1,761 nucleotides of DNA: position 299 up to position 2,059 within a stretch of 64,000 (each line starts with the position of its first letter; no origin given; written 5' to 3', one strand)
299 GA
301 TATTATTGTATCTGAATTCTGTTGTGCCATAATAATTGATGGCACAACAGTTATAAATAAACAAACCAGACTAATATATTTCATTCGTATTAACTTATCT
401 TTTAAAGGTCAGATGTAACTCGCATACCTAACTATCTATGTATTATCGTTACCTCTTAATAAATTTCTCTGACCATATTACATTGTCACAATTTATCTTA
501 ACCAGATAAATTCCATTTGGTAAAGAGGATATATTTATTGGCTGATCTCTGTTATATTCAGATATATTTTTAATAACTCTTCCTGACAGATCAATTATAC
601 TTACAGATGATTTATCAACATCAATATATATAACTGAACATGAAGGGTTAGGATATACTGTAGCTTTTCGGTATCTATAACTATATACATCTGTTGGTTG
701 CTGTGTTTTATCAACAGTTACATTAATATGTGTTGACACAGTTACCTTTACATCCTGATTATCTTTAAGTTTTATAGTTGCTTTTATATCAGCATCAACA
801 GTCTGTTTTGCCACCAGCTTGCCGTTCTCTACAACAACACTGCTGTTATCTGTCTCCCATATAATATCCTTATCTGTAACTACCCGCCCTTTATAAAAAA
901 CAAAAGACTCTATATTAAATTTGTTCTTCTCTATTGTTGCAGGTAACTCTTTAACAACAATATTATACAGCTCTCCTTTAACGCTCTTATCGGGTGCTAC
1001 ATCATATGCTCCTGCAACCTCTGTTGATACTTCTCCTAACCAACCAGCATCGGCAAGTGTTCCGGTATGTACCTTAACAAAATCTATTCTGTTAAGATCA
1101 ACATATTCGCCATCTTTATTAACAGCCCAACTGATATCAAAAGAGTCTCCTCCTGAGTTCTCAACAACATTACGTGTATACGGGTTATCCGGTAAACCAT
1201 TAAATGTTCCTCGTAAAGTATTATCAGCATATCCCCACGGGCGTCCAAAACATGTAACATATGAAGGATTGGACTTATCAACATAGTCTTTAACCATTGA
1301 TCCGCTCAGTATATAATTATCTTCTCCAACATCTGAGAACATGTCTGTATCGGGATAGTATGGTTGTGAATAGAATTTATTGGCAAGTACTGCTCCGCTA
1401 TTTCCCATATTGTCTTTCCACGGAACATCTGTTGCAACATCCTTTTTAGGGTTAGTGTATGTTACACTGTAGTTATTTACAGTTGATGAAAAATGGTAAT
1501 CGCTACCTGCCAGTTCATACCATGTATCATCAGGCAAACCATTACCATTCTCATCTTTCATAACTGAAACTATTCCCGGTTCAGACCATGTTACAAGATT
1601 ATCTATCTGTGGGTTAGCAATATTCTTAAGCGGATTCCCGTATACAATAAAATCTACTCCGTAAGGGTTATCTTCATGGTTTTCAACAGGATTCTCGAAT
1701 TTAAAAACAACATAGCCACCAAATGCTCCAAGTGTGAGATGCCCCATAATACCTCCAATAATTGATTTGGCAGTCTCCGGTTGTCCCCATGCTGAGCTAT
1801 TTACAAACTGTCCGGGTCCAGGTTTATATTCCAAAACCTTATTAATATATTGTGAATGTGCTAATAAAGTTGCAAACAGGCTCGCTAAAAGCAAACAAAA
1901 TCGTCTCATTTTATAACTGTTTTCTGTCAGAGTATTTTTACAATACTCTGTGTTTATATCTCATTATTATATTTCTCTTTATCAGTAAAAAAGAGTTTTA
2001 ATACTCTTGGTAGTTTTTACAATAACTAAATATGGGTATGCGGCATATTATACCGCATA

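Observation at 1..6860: Cobalamin riboswitch controls an operon of two T9SS-exported surface proteins plus a TonB receptor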

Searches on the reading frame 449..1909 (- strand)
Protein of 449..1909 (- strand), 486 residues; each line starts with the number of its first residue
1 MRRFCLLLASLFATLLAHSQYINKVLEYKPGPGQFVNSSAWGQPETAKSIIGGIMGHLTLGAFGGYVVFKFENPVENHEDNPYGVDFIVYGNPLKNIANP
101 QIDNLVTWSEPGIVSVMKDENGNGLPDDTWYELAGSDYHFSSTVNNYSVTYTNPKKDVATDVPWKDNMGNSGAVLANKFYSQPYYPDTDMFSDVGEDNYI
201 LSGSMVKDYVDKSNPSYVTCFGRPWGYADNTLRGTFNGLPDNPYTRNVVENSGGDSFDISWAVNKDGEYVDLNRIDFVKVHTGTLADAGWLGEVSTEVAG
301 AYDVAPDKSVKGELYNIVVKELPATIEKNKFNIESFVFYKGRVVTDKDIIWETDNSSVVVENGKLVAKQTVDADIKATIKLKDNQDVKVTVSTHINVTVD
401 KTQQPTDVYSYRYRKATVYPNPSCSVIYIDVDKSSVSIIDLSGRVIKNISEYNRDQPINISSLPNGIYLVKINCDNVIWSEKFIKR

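Call 6: search_protein_families(library=pfam, proteins=[window:449-1909:-], max_evalue=0.01)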
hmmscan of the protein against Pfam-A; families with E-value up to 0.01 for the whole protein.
window:449-1909:- (486 aa): 1 family
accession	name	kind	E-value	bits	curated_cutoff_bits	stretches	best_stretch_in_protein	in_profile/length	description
PF18962.6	Por_Secre_tail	-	8.7e-13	48.8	27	1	418-484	1-74/75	Secretion system C-terminal sorting domain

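Call 7: search_protein_families(library=ncbifam, proteins=[window:449-1909:-], max_evalue=0.01)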
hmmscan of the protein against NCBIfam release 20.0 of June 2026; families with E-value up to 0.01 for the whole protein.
window:449-1909:- (486 aa): 3 families
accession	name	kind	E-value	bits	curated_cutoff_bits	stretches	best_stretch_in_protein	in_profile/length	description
TIGR04183.1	Por_Secre_tail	domain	1.1e-13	50.9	23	1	418-486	1-72/72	T9SS type A sorting domain-containing protein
NF038113.1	T9SSA_dep_M36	equivalog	1.1e-09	37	885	1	414-485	791-868/869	T9SS-dependent M36 family metallopeptidase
NF052644.1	T9SS_DNase_Rie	equivalog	8.3e-06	25.3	260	1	427-485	194-250/251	T9SS-dependent surface endonuclease, AS87_RS02955 family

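Call 9: search_solved_structures(query=window:449-1909:-, max_evalue=1, show_alignments=2)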
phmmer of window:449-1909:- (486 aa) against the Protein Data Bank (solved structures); distinct sequences matched with E-value up to 1: 6.
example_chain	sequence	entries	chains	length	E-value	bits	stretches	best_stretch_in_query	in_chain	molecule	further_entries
8blw_B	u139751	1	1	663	1.7e-42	149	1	18-303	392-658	YncE family protein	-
7biz_A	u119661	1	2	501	7.4e-37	130.4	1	19-303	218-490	Cell surface protein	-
5jvk_A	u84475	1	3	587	0.0056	18.6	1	417-475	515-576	Uncharacterized protein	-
8glj_D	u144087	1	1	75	0.0078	18.2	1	417-485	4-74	Por secretion system C-terminal sorting domain-containing protein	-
8glk_D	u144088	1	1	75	0.04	15.8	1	417-483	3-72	Endonuclease I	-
7pzj_A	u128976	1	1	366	0.077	14.9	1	415-477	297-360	Lipase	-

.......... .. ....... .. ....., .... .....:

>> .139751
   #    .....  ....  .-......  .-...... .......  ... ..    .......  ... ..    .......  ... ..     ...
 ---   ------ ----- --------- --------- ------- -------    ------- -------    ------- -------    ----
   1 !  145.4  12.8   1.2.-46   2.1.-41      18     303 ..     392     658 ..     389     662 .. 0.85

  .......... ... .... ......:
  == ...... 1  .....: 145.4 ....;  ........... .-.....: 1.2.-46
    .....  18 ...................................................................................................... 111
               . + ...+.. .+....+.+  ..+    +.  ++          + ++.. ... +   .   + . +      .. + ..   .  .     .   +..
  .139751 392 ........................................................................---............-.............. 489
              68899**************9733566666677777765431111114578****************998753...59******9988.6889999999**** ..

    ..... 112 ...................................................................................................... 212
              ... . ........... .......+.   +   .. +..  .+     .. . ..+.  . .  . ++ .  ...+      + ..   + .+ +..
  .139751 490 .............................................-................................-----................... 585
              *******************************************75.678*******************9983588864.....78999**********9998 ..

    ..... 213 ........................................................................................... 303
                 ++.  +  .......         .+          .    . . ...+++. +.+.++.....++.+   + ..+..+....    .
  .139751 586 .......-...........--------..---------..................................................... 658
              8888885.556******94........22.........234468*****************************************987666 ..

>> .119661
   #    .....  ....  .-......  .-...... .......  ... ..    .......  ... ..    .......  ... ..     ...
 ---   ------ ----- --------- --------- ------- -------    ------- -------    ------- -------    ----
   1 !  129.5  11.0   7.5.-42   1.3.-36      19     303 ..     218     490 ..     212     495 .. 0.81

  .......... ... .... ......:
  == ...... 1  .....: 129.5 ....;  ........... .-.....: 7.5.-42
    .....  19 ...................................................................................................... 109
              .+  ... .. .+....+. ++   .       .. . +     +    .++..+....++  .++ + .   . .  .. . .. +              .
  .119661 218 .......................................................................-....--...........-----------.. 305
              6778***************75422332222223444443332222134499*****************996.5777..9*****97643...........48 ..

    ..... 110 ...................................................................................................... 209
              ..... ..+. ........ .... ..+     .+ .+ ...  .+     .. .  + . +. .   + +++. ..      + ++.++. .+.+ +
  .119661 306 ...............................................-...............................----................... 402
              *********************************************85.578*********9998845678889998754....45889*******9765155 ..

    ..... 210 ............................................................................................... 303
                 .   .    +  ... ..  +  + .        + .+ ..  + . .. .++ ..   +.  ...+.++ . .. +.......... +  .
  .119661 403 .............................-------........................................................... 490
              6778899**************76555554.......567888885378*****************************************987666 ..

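Call 18: find_encoding_contigs(protein=window:449-1909:-, flank=10000, max_places=6)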
Protein window:449-1909:- (486 aa): no gene with exactly this product is on record in the collection.

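Call 19: find_homologous_proteins(query=window:449-1909:-, max_evalue=0.00001)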
Query window:449-1909:- (486 aa): 4792 proteins with E <= 0.00001 among 8000 candidates; the best 120 are listed.
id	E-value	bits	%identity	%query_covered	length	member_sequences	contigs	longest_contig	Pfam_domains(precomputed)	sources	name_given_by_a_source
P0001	0.0e+0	1115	100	100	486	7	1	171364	PF18962.8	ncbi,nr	ncbi:MAG: T9SS type A sorting domain-containing protein [Bacteroidales bacterium]|nr:T9SS type A sor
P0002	6.7e-193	660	57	100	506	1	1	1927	PF18962.8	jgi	-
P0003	6.8e-165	568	53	100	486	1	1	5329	PF18962.8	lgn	-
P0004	2.4e-159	549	52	100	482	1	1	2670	PF18962.8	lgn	-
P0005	2.9e-159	549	50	100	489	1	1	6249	PF18962.8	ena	-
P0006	7.4e-159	548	52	99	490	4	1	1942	PF18962.8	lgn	-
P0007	1.7e-157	543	49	100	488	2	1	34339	PF18962.8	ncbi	-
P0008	3.3e-156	539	50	100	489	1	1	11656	PF18962.8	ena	-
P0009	2.3e-155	536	50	99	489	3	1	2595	PF18962.8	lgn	-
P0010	4.2e-153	529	49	100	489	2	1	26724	PF18962.8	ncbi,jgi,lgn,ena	-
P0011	3.6e-151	522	49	97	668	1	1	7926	PF18962.8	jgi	jgi:hypothetical protein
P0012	5.1e-151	522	49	100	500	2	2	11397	PF18962.8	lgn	-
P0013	9.9e-151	521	50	97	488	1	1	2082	PF18962.8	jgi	-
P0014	2.3e-148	513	49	100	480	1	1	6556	PF18962.8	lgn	-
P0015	2.5e-148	513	49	100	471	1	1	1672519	PF18962.8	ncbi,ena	-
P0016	1.3e-147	511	55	82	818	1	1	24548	PF18962.8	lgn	-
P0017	3.1e-147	509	53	96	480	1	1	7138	PF18962.8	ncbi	-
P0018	3.2e-147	509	52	89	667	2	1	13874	PF18962.8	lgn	-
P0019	1.5e-146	507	47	100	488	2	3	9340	PF18962.8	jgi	jgi:hypothetical protein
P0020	3.3e-146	506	49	100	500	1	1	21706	PF18962.8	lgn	-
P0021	3.6e-146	506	50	99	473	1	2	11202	PF18962.8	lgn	-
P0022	2.2e-145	503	55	81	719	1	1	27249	PF18962.8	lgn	-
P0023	5.8e-145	502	51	98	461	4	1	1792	PF18962.8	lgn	-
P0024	1.8e-144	500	58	76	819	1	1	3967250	PF18962.8,PF11589.15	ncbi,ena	-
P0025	1.8e-144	500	50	100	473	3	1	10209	PF18962.8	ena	-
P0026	3.0e-144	500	57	75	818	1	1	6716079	PF18962.8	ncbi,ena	-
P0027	1.0e-143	498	60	73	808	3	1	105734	PF18962.8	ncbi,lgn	-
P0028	3.7e-143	496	49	100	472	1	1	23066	PF18962.8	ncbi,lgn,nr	ncbi:MAG: T9SS type A sorting domain-containing protein [Bacteroidales bacterium]|nr:T9SS type A sor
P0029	8.0e-143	495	48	100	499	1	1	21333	PF18962.8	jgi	jgi:hypothetical protein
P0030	8.1e-143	495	49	100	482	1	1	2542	PF18962.8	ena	-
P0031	1.0e-142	494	50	100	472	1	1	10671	PF18962.8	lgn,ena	-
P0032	1.7e-142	494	48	100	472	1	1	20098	PF18962.8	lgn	-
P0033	2.3e-142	493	50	98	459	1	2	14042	PF18962.8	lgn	-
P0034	3.2e-142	493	48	100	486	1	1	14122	PF18962.8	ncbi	-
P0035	6.0e-142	492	48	100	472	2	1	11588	PF18962.8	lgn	-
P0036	7.3e-142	492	57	78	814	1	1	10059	PF18962.8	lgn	-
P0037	7.7e-142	492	48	99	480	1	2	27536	PF18962.8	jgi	jgi:hypothetical protein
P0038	9.4e-142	491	49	100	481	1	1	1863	PF18962.8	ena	-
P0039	2.3e-141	490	48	100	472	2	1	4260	PF18962.8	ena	-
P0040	4.3e-141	489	49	100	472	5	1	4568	PF18962.8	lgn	-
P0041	5.7e-141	489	49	99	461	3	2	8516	PF18962.8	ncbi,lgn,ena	-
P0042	1.0e-140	488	48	100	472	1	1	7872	PF18962.8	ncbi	-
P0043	2.0e-140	487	47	100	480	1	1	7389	PF18962.8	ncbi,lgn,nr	ncbi:MAG: T9SS type A sorting domain-containing protein [Bacteroidales bacterium]|nr:T9SS type A sor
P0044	2.7e-140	486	49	100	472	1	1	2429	PF18962.8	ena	-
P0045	4.6e-140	486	49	97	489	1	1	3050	PF18962.8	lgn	-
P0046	5.7e-140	485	49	90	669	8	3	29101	PF18962.8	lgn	-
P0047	6.3e-140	485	49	100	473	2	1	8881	PF18962.8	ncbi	-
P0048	6.4e-140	485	49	97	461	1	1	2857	PF18962.8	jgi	jgi:hypothetical protein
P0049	2.9e-139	483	48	100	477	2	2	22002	PF18962.8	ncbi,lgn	-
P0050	6.1e-139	482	51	95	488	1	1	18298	PF18962.8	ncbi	-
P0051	8.9e-139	481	48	100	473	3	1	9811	PF18962.8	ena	-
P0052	1.4e-138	481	46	100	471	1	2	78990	PF18962.8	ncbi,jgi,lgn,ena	-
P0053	2.6e-138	480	47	100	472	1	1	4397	PF18962.8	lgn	-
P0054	3.9e-138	479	49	100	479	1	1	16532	PF18962.8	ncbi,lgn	-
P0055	4.6e-138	479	48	100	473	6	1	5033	PF18962.8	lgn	-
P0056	9.8e-138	478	48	99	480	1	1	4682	PF18962.8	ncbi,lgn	-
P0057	3.0e-137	476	49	96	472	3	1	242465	PF18962.8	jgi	jgi:hypothetical protein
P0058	5.9e-137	475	48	100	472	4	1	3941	PF18962.8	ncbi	-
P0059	6.3e-137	475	48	100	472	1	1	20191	PF18962.8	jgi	jgi:hypothetical protein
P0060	2.0e-136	474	49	96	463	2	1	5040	PF18962.8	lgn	-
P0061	2.8e-136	473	48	100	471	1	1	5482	PF18962.8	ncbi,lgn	-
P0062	3.0e-136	473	47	100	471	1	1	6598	PF18962.8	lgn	-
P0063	3.6e-136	473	47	100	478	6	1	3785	PF18962.8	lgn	-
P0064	4.7e-136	472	48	97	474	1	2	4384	PF18962.8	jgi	-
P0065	5.7e-136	472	45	100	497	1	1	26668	PF18962.8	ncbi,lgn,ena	-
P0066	1.9e-135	470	48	96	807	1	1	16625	PF18962.8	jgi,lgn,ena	-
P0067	2.3e-135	470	48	96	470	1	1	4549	PF18962.8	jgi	jgi:hypothetical protein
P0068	3.0e-135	470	44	97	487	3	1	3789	PF13585.13,PF18962.8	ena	-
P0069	3.9e-135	469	48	99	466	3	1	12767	PF18962.8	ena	-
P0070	7.0e-135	469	47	100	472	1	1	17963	PF18962.8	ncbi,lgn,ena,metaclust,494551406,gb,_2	metaclust:\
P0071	1.4e-134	468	46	100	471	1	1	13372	PF18962.8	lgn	-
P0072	1.4e-134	468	47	98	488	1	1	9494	PF18962.8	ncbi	-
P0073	1.6e-134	467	48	99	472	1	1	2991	PF18962.8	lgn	-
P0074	2.2e-134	467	47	100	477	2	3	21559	PF18962.8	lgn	-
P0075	2.4e-134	467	49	96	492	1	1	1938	PF18962.8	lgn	-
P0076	5.8e-134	466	47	100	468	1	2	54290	PF18962.8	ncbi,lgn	-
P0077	6.4e-134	465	45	100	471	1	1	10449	PF18962.8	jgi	-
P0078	7.3e-134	465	48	99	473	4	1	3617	PF18962.8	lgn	-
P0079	7.8e-134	465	46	97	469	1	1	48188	PF18962.8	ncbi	-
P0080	8.0e-134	465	48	97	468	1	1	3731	PF18962.8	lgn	-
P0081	1.1e-133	465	47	98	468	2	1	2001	PF18962.8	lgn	-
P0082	1.1e-133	465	46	100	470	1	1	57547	PF18962.8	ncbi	-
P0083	1.6e-133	464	48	97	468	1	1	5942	PF18962.8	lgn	-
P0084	1.9e-133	464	48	95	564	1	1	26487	PF18962.8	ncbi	-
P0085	2.6e-133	463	47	99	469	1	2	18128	PF18962.8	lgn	-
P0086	3.1e-133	463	47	97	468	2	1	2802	PF18962.8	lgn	-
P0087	4.6e-133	463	46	96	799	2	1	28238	PF18962.8,PF14717.13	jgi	jgi:hypothetical protein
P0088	4.7e-133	463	48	99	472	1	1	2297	PF18962.8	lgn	-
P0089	5.3e-133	462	48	99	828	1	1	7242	PF18962.8,PF14717.13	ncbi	-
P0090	6.1e-133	462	47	100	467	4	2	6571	PF18962.8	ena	-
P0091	8.1e-133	462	45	100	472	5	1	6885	PF18962.8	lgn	-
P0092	1.3e-132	461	47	96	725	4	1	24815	PF18962.8,PF14717.13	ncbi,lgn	-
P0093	1.9e-132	461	45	100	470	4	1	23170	PF18962.8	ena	-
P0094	2.1e-132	460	47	96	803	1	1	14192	PF18962.8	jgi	jgi:hypothetical protein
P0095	2.4e-132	460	46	97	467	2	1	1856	PF18962.8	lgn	-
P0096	3.7e-132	460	45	100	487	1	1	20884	PF18962.8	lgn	-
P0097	3.9e-132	460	46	99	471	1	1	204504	PF18962.8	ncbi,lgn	-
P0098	4.5e-132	459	47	97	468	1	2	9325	PF18962.8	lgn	-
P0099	4.9e-132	459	55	74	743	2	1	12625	PF18962.8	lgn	-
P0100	5.1e-132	459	47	97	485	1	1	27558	PF18962.8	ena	-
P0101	5.1e-132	459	47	99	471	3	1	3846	PF18962.8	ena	-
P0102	6.1e-132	459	47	100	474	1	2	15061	PF18962.8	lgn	-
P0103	9.3e-132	458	50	97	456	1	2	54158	PF18962.8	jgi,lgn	-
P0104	1.0e-131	458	48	93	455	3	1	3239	PF18962.8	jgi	jgi:hypothetical protein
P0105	1.2e-131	458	47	100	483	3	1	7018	PF18962.8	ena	-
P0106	3.2e-131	457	46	99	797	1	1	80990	PF18962.8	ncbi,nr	ncbi:T9SS type A sorting domain-containing protein [Marinilabiliaceae bacterium ANBcel2]|nr:T9SS typ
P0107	3.5e-131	456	46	95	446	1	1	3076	PF18962.8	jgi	-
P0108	3.8e-131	456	46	96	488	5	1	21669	PF13585.13,PF18962.8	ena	-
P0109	4.8e-131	456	45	98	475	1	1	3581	PF18962.8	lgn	-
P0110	4.9e-131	456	48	92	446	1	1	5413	PF18962.8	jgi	-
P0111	9.9e-131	455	48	96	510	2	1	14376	PF18962.8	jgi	-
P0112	1.4e-130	454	47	98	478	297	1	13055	PF18962.8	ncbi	-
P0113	1.8e-130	454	44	100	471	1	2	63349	PF18962.8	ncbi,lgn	ncbi:MAG: T9SS type A sorting domain-containing protein [Bacteroidota bacterium]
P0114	1.9e-130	454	46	96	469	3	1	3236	PF18962.8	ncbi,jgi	-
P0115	2.4e-130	454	47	100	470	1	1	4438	PF18962.8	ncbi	-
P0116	2.9e-130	453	44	99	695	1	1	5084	PF18962.8,PF14717.13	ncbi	-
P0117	5.5e-130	452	47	100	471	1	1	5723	PF18962.8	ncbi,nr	ncbi:MAG: T9SS type A sorting domain-containing protein [Bacteroidales bacterium]|nr:T9SS type A sor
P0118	6.5e-130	452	48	97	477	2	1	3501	PF18962.8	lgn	-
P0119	9.8e-130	452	42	99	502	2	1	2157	PF18962.8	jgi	jgi:hypothetical protein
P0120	1.1e-129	451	46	100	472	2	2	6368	PF18962.8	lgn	-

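Call 20: find_encoding_contigs(protein=P0001, flank=10000, max_places=4)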
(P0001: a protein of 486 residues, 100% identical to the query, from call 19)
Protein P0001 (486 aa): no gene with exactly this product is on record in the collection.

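Call 29: find_related_loci(query=A1, collection=genome_contigs, flank=10000)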
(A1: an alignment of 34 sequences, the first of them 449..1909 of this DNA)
Query A1 (486 aa) in genome_contigs; peptide patterns used: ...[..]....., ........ (x = any residue, [..] = any of these).
599 stretches matched a pattern (row limit reached: there are more); 569 encode a relative of the query (tblastn E <= 1e-3); the best 80 are kept; 80 distinct loci.
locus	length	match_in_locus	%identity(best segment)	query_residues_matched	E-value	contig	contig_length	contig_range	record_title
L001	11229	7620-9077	98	1-486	0e+0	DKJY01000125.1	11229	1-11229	MAG TPA_asm: Bacteroidales bacterium UBA6680 UBA6680_contig_1562, whole genome shotgun sequence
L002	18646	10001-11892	50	7-486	2e-159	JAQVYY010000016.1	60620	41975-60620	MAG: Bacteroidales bacterium isolate STF2_160 NODE_903_length_60620_cov_7.122527_Sandtown_F2, whole genome shotgun seque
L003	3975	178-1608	49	2-486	5e-162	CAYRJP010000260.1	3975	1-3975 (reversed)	MAG TPA_asm: uncultured Bacteroidales bacterium isolate binchicken_co67_258 genome assembly, contig: NODE_29669_length_3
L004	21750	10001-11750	50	7-486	1e-156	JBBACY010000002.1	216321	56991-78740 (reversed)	MAG: Bacteroidales bacterium isolate SO_2017_LW2_102 scaffold_24_c1_LW138R_2017, whole genome shotgun sequence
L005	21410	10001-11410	49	1-486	2e-154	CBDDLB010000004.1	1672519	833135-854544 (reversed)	MAG: Bacteroidales bacterium isolate 5b4c7415-97b6-4acf-9de4-4614e48eac80 genome assembly, contig: contig_4, whole genom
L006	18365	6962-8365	51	2-485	1e-151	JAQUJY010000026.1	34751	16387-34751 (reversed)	MAG: Bacteroidales bacterium isolate STCSWMC_95 NODE_2579_length_34751_cov_9.542976_ST_CSWMC, whole genome shotgun seque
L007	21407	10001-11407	50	1-486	1e-150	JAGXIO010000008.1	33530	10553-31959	MAG: Saccharicrinis sp. isolate LH_M88 k141_35463, whole genome shotgun sequence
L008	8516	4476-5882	49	2-486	1e-147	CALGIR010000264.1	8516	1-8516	MAG TPA_asm: uncultured Bacteroidales bacterium isolate SRR1562001_bin.66_CONCOCT_v1.1_MAG genome assembly, contig: ERZ7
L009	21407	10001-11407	50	3-486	4e-147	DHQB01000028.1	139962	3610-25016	MAG TPA_asm: Bacteroidales bacterium UBA5349 UBA5349_contig_1121, whole genome shotgun sequence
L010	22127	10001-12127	46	1-486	2e-144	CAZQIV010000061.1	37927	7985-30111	MAG TPA_asm: uncultured Lentimicrobiaceae bacterium isolate SRP191223_co1_241 genome assembly, contig: NODE_757_length_3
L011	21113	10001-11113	58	1-368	3e-144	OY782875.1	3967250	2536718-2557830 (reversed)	MAG: Prolixibacteraceae bacterium isolate 03360cef-1fb4-4bdc-8d3a-9e0c45a661a4 genome assembly, chromosome: 1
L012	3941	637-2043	48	2-486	5e-148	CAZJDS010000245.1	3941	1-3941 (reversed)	MAG TPA_asm: uncultured Alkaliflexus sp. isolate binchicken_co39_218 genome assembly, contig: NODE_46398_length_3941_cov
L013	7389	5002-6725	47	2-485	1e-143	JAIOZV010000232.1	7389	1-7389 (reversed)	MAG: Bacteroidales bacterium isolate Tobar13m-G16 Tobar13m-C8273, whole genome shotgun sequence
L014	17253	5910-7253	51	11-473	2e-143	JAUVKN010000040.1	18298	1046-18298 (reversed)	MAG: Bacteroidia bacterium isolate CSMAG_481 CSMAG_481_k141_2351345_length_18298_cov_9.9713, whole genome shotgun sequen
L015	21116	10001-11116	58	2-372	3e-143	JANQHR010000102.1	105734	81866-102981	MAG: Bacteroidales bacterium isolate PL24a_bin.19 k99_7482834, whole genome shotgun sequence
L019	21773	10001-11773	46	4-486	1e-138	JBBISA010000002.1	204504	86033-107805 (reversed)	MAG: Bacteroidota bacterium isolate QH2F170213_bin_362 NODE_5_length_204504_cov_7.710304, whole genome shotgun sequence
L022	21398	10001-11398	48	1-475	1e-137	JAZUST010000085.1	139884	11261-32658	MAG: Bacteroidales bacterium isolate T1900044842_TS20190308.MAGScoT_cleanbin_000012 SGB_2950_k141_1138435, whole genome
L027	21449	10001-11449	45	1-486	4e-137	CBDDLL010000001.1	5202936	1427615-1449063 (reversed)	MAG: Saccharicrinis sp. isolate 9d814f01-125d-4279-8cb7-a87eae535086 genome assembly, contig: contig_1, whole genome sho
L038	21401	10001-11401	46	4-486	2e-133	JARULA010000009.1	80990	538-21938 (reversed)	Marinilabiliaceae bacterium ANBcel2 9, whole genome shotgun sequence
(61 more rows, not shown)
